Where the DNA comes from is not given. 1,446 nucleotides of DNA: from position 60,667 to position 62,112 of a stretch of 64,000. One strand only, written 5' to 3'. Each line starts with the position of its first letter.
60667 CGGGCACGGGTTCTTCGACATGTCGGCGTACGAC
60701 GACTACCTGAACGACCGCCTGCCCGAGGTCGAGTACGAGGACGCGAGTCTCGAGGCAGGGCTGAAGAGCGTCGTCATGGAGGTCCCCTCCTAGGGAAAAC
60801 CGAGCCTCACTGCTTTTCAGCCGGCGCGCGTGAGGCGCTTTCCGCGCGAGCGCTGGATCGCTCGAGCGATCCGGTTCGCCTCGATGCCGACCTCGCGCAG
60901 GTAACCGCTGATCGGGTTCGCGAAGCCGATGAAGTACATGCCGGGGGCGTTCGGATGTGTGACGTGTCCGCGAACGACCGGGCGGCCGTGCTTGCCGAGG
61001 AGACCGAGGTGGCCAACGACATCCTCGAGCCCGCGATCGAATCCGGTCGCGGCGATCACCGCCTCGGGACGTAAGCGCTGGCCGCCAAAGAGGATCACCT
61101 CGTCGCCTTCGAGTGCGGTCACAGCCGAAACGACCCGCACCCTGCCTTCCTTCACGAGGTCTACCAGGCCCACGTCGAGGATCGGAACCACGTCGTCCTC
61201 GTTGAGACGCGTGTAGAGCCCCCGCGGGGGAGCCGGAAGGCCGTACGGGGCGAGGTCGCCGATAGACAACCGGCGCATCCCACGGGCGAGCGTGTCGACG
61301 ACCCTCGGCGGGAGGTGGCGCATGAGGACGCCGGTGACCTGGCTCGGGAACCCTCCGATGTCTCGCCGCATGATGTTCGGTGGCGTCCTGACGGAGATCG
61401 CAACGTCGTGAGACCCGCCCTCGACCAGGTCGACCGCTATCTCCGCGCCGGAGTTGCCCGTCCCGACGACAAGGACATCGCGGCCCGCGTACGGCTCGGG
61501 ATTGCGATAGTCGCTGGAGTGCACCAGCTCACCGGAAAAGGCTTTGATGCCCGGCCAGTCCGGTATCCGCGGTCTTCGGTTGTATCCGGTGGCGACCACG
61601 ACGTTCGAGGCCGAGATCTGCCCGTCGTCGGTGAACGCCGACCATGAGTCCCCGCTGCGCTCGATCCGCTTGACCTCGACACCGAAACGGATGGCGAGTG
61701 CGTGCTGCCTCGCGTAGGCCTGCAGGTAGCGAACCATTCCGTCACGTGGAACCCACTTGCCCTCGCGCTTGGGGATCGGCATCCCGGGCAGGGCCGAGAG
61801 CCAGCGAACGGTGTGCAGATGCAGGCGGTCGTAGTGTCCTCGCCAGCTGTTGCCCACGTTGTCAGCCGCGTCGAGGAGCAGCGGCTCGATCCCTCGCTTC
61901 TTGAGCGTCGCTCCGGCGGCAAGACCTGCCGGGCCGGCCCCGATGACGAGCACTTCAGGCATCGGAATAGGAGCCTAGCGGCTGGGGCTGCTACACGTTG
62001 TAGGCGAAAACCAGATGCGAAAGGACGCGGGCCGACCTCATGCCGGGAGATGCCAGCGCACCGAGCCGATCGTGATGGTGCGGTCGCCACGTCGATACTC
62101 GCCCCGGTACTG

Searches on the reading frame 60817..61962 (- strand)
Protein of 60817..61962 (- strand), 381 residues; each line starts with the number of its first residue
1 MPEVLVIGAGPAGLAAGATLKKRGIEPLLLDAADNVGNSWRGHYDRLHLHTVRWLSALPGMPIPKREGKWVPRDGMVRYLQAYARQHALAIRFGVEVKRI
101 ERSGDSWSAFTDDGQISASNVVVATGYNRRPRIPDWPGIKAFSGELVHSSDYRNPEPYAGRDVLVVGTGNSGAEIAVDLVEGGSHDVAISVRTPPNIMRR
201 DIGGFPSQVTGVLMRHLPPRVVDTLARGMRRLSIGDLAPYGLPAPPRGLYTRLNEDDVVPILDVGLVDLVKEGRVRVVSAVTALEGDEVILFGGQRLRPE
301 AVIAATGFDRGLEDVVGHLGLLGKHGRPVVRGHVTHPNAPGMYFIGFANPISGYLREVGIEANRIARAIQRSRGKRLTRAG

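Call 68: search_protein_families(library=pfam, proteins=[window:60817-61962:-], max_evalue=0.001)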
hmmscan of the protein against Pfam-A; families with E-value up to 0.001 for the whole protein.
window:60817-61962:- (381 aa): 15 families
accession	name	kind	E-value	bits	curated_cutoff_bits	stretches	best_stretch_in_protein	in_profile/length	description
PF13738.12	Pyr_redox_3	-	9.9e-35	120.7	30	1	5-193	1-196/305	Pyridine nucleotide-disulphide oxidoreductase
PF00743.25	FMO-like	-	7.9e-23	81.1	22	1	4-225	4-254/532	Flavin-binding monooxygenase-like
PF07992.20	Pyr_redox_2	-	2.4e-15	57.2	26.1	1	3-189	2-170/291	Pyridine nucleotide-disulphide oxidoreductase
PF13434.12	Lys_Orn_oxgnase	-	1.4e-12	47.9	21.3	1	70-191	91-218/339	L-lysine 6-monooxygenase/L-ornithine 5-monooxygenase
PF01266.30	DAO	-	8.3e-11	42.4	27.9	1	69-148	144-230/353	FAD dependent oxidoreductase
PF01494.25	FAD_binding_3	-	2e-09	37.6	22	1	3-44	3-44/349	FAD binding domain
PF03486.20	HI0933_like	-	2.6e-08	34.1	50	1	3-38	2-37/244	HI0933-like protein Rossmann domain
PF01593.30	Amino_oxidase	-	3.1e-07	30.5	19.8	1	66-127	193-256/443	Flavin containing amine oxidoreductase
PF13450.12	NAD_binding_8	-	7.8e-07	29.7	21.9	1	6-40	1-35/68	NAD(P)-binding Rossmann-like domain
PF00070.33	Pyr_redox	-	1.9e-06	28.7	22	0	4-36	2-34/82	Pyridine nucleotide-disulphide oxidoreductase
PF05834.18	Lycopene_cycl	-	2.9e-06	27.1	23.4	0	4-150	2-163/380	Lycopene cyclase protein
PF00890.30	FAD_binding_2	-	7.1e-06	25.9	20.4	0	4-35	2-33/414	FAD binding domain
PF13454.12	NAD_binding_9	-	5e-05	23.8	21.8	0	52-127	69-154/155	FAD-NAD(P)-binding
PF01134.28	GIDA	-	0.00023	20.8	22.1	0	4-34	2-33/391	Glucose inhibited division protein A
PF01946.23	Thi4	-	0.00047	19.9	26.2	0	3-36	19-53/235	Thi4 family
